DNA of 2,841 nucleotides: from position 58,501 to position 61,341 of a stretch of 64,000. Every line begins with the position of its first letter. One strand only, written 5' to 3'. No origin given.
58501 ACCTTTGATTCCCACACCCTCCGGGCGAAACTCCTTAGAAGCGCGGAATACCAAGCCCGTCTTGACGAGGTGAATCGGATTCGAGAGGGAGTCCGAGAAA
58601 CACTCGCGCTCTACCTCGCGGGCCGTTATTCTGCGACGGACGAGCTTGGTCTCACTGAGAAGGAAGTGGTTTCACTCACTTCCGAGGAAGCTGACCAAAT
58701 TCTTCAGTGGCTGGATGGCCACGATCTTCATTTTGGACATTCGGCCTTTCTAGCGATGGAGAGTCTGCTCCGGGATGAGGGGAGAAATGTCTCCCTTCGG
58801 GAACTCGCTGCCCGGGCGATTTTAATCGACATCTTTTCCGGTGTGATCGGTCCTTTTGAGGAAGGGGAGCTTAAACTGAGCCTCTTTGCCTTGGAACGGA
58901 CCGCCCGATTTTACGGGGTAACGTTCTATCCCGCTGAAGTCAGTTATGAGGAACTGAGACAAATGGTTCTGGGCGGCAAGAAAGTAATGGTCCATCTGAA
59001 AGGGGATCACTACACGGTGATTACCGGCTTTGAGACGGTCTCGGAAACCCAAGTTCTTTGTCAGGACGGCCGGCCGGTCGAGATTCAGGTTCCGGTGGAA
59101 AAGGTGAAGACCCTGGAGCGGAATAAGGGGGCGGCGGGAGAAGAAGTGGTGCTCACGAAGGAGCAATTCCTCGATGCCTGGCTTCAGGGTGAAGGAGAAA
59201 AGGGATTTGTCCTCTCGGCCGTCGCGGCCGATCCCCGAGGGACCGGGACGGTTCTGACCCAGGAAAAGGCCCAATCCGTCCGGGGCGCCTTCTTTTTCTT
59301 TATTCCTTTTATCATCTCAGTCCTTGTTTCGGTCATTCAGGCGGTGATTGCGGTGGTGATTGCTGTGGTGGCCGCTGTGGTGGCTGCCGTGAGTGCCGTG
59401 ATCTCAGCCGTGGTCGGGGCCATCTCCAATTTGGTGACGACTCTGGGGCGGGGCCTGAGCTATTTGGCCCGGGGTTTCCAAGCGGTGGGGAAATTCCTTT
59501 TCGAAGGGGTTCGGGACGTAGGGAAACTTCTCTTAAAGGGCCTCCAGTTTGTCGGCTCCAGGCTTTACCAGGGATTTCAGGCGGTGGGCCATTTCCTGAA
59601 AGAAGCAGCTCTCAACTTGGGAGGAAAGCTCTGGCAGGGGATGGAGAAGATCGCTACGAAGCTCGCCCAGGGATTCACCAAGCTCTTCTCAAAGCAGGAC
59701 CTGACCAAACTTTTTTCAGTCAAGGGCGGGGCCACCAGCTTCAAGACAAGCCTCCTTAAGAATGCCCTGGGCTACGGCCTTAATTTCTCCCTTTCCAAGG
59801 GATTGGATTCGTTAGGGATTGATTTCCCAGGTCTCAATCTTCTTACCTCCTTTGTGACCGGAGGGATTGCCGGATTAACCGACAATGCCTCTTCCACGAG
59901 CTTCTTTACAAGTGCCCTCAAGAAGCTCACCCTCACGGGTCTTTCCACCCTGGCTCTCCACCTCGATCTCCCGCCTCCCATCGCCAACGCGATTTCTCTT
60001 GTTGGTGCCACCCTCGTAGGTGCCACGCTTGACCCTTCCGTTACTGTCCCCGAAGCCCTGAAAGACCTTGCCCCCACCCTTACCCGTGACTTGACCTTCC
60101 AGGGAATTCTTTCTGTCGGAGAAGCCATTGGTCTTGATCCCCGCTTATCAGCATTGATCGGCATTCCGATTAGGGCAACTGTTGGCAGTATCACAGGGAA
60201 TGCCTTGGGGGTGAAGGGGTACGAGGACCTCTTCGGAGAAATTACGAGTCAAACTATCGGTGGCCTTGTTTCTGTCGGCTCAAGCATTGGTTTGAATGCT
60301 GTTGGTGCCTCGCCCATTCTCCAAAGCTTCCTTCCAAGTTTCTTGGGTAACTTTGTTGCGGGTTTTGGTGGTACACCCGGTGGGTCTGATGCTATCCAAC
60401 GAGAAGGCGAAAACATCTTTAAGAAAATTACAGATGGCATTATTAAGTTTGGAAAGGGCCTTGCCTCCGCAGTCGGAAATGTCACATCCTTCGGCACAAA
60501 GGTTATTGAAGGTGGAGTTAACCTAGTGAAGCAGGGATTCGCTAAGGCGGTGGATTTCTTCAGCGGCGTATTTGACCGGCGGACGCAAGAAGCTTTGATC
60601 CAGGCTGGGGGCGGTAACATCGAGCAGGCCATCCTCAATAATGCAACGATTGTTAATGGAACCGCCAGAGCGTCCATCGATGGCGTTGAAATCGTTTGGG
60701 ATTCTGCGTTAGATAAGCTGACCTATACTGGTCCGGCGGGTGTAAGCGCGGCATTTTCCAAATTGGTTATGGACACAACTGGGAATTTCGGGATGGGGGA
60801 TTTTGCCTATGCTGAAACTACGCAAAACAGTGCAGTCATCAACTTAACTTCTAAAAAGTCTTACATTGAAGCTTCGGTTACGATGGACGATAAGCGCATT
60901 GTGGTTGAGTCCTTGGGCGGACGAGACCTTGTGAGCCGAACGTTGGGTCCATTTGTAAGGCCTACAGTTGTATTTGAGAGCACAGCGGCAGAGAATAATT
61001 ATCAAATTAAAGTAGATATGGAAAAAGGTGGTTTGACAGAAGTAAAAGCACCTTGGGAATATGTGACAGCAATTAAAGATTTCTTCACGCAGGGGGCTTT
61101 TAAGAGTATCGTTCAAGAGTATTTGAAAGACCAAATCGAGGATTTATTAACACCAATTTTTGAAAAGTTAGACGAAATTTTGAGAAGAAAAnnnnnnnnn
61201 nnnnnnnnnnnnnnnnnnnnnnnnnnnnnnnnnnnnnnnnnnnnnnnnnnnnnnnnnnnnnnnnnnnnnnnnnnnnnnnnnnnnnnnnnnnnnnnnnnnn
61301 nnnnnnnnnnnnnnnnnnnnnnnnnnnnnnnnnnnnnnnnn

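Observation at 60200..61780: Abrupt GC drop across the 3' end of the giant gene plus lepB: a cassette-like C-terminal module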

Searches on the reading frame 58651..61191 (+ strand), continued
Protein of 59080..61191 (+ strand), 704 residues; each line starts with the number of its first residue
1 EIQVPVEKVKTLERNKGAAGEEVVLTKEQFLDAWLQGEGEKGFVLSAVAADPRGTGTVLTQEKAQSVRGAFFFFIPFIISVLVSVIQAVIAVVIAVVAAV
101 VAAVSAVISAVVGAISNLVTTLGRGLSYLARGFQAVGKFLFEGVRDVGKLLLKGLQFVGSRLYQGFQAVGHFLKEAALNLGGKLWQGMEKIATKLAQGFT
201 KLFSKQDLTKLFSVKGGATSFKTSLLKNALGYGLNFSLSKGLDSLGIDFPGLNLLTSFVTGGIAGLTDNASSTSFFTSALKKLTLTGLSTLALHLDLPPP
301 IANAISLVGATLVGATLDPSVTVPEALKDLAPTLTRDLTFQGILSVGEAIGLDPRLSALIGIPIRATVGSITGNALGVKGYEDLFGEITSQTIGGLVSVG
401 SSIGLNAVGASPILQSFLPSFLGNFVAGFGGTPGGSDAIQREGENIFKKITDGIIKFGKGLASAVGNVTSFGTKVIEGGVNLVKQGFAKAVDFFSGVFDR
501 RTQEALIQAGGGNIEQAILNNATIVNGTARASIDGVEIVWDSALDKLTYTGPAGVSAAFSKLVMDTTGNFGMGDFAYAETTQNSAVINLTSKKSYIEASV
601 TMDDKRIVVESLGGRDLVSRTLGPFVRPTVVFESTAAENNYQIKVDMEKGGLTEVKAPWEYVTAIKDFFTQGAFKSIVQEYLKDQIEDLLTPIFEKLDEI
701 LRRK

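Call 75: find_encoding_contigs(protein=P0038, flank=6000)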
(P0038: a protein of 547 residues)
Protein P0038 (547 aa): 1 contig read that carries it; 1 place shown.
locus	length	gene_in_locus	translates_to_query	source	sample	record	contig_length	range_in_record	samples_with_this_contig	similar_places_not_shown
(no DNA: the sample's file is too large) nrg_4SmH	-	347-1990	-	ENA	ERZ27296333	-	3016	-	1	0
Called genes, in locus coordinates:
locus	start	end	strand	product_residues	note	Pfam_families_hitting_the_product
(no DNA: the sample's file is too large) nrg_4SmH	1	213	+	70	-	?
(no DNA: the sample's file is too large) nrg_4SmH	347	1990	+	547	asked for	-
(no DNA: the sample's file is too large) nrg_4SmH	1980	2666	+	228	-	-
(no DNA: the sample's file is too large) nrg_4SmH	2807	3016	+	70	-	?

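Call 79: search_solved_structures(query=A1, max_evalue=1, show_alignments=2)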
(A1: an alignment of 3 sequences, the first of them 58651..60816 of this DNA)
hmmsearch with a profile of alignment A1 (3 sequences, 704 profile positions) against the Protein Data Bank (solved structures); distinct sequences matched with E-value up to 1: 7.
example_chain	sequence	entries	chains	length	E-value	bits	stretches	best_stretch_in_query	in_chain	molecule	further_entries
6mpz_A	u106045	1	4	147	0.068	14.7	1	82-129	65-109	Double Glycine Motif Protease domain from AMS/PCAT Transporter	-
8bvr_A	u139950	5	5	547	0.69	11.4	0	71-104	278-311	Solute carrier family 22 member 6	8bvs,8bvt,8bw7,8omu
8sdu_A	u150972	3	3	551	0.7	11.4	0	71-104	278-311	Solute carrier family 22 member 6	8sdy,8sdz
9m8y_A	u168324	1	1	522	0.73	11.3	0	71-104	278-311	Isoform 2 of Solute carrier family 22 member 6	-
9m9v_A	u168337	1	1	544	0.76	11.3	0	71-104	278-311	Isoform 2 of Solute carrier family 22 member 6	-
9j02_A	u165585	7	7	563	0.81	11.2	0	71-104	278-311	Solute carrier family 22 member 6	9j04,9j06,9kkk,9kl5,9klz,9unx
9mau_A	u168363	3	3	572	0.84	11.1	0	71-104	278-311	Isoform 2 of Solute carrier family 22 member 6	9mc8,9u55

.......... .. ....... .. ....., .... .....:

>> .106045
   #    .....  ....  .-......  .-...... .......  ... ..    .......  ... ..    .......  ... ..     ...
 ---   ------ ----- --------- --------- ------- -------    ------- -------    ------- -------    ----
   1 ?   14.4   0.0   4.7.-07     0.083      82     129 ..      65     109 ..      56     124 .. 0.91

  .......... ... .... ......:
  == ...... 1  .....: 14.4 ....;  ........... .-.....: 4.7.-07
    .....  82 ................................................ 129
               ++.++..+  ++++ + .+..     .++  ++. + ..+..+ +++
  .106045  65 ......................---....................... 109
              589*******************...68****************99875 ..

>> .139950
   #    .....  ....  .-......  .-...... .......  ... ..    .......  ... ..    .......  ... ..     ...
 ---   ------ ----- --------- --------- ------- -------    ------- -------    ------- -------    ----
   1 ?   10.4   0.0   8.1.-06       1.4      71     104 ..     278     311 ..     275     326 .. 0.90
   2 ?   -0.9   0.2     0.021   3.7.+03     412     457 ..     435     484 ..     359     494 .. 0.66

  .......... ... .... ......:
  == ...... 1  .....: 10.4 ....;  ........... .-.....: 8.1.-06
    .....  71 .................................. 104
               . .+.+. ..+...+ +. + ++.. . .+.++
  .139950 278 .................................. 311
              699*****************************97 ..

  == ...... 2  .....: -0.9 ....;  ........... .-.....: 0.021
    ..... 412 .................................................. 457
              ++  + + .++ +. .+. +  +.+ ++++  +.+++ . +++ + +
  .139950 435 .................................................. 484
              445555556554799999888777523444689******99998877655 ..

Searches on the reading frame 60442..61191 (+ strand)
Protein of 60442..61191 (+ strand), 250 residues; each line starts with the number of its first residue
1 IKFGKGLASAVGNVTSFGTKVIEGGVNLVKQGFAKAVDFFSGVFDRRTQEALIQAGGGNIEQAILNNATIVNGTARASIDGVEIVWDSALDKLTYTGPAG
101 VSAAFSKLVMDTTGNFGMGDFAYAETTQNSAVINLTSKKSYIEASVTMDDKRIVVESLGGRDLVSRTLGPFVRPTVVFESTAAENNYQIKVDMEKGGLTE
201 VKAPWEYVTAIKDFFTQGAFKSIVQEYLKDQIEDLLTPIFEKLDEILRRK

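Call 71: predict_structure(alignment_id=A5)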
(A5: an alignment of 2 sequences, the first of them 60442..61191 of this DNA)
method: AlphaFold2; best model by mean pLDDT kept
length: 250 residues; sequences in the alignment: 2
mean_pLDDT: 62.0   pTM: 0.58
mean pLDDT of the five models: 62.0, 57.1, 53.5, 52.9, 37.9
residues with pLDDT >= 90: 0; 70-90: 91; 50-70: 89; < 50: 70
segments of 3 or more residues with pLDDT < 50: 1-15, 18-24, 106-126, 158-172, 218-228
pLDDT, mean of each block of 10 residues (from residue 1): 26 44 55 73 67 83 86 81 80 73 46 41 50 71 67 58 37 56 65 62 73 60 47 69 79
secondary structure, 60 per line:
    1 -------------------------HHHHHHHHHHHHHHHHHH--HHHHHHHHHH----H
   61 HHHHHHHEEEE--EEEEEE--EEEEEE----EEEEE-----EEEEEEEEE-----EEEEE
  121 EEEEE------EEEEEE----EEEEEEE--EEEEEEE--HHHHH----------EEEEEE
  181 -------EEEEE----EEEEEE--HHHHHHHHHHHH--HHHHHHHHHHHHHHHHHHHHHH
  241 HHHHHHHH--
elements in order: H26-43 H46-55 H60-67 E68-71 E74-79 E82-87 E92-96 E102-110 E116-125 E132-137 E142-148 E151-157 H160-164 E175-180 E188-192 E197-202 H205-216 H219-248

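Call 74: fold_search(model_id=the predicted structure, library=pdb)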
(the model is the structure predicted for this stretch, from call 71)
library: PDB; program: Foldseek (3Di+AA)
matches with E <= 10: 688; with E <= 0.001: 0
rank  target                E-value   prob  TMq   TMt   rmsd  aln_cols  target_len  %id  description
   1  7eip                  1.0e-01  0.11  0.15  0.05  14.8       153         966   12  Crystal structure of ligand-free chondroitin ABC lyase I (released 2021-08-25)
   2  8g76_D                1.2e-01  0.05  0.11  0.04  16.8       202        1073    7  SARS-CoV-2 spike/Nb5 complex (released 2024-02-21)
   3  1hn0                  1.3e-01  0.10  0.15  0.05  15.1       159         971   12  CRYSTAL STRUCTURE OF CHONDROITIN ABC LYASE I FROM PROTEUS VULGARIS AT 1.9 ANGSTROMS RESOLUTION (released 2003-04-08)
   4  8bpn_A                1.5e-01  0.14  0.19  0.14  15.0       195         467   13  The structure of thiocyanate dehydrogenase mutant form with Phe 436 replaced by Gln from Thioalkalivibrio paradoxus (released 2023-01-18)
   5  4wsb_C                1.7e-01  0.09  0.13  0.06  13.6       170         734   14  Bat Influenza A polymerase with bound vRNA promoter (released 2014-11-19)
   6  8glo                  1.7e-01  0.05  0.12  0.12  14.4       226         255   10  Haemophilus parainfluenzae Holo HphA (released 2024-03-27)
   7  1l0q_A                1.8e-01  0.08  0.12  0.09  16.9       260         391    8  Tandem YVTN beta-propeller and PKD domains from an archaeal surface layer protein (released 2002-11-06)
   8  6x04_A                1.9e-01  0.20  0.19  0.14  14.8       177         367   11  Nup133 (aa55-481) from S. cerevisiae bound by VHH-SAN5 (released 2020-12-09)
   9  6rr7_C                2.6e-01  0.08  0.16  0.07  14.9       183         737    8  Influenza A virus (A/NT/60/1968) polymerase Heterotrimer bound to 3'5' vRNA promoter and capped RNA primer (released 2019-09-04)
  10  6sji_A                2.8e-01  0.12  0.19  0.13  14.9       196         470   13  The structure of thiocyanate dehydrogenase from Thioalkalivibrio paradoxus mutant with His 482 replaced by Gln (released 2019-09-18)
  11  6pnr_A                2.8e-01  0.07  0.11  0.05  14.9       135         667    8  A GH31 family sulfoquinovosidase from E. rectale in complex with aza-sugar inhibitor IFGSQ (released 2020-07-08)
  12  9oz8_B                2.9e-01  0.06  0.13  0.05  19.1       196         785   14  Cryo-EM structure of chicken NEL dimer bound with one human NICOL. (released 2026-02-25)
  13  7swx_A                2.9e-01  0.03  0.12  0.05  18.2       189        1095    8  SARS-CoV-2 Spike in complex with neutralizing Fab SARS2-57 (three down conformation) (released 2022-11-23)
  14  9oz8_C                3.1e-01  0.06  0.14  0.05  18.8       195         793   13  Cryo-EM structure of chicken NEL dimer bound with one human NICOL. (released 2026-02-25)
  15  8rf9                  3.3e-01  0.16  0.18  0.03  13.3       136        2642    9  CgsiGP1 sample in nanodisc (released 2024-03-20)
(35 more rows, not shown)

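Call 85: search_protein_families(library=ncbifam, proteins=[window:60442-61191:+], max_evalue=0.01)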
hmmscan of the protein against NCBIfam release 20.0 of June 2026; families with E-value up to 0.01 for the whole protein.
window:60442-61191:+ (250 aa): 0 families

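Call 87: search_dna_similar(query=window:60442-61191:+, collection=phages, mode=protein, max_evalue=0.001, max_rows=5)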
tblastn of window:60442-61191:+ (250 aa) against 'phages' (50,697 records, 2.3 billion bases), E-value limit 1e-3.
No match.

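Call 88: search_dna_similar(query=window:60442-61191:+, collection=plasmids, mode=protein, max_evalue=0.001, max_rows=5)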
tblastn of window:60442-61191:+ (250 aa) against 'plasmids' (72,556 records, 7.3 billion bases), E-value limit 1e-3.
No match.

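Call 89: find_related_loci(query=A2, collection=viral_contigs, flank=5000)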
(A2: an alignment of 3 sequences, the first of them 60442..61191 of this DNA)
Query A2 (250 aa) in viral_contigs; peptide patterns used: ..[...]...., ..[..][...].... (x = any residue, [..] = any of these).
160 stretches matched a pattern, but none encodes a relative of the query by tblastn (E <= 1e-3).

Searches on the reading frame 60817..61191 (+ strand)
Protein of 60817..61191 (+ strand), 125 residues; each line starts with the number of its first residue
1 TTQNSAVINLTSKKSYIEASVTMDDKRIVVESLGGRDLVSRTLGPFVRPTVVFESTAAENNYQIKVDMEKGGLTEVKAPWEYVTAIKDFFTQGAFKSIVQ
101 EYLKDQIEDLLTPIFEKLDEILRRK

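Call 17: search_protein_families(library=pfam, proteins=[window:60817-61191:+], max_evalue=1)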
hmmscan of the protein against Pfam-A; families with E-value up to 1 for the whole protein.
window:60817-61191:+ (125 aa): 0 families

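Call 22: find_homologous_proteins(query=window:60817-61191:+, max_evalue=0.01)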
Query window:60817-61191:+: 50 candidates shared short words with the query, none scored E <= 0.01.

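Call 60: find_related_loci(query=A4, collection=metagenome_contigs, flank=6000)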
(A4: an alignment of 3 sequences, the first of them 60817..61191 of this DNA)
Query A4 (125 aa) in metagenome_contigs; peptide patterns used: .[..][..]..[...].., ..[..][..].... (x = any residue, [..] = any of these).
178 stretches matched a pattern, but none encodes a relative of the query by tblastn (E <= 1e-3).
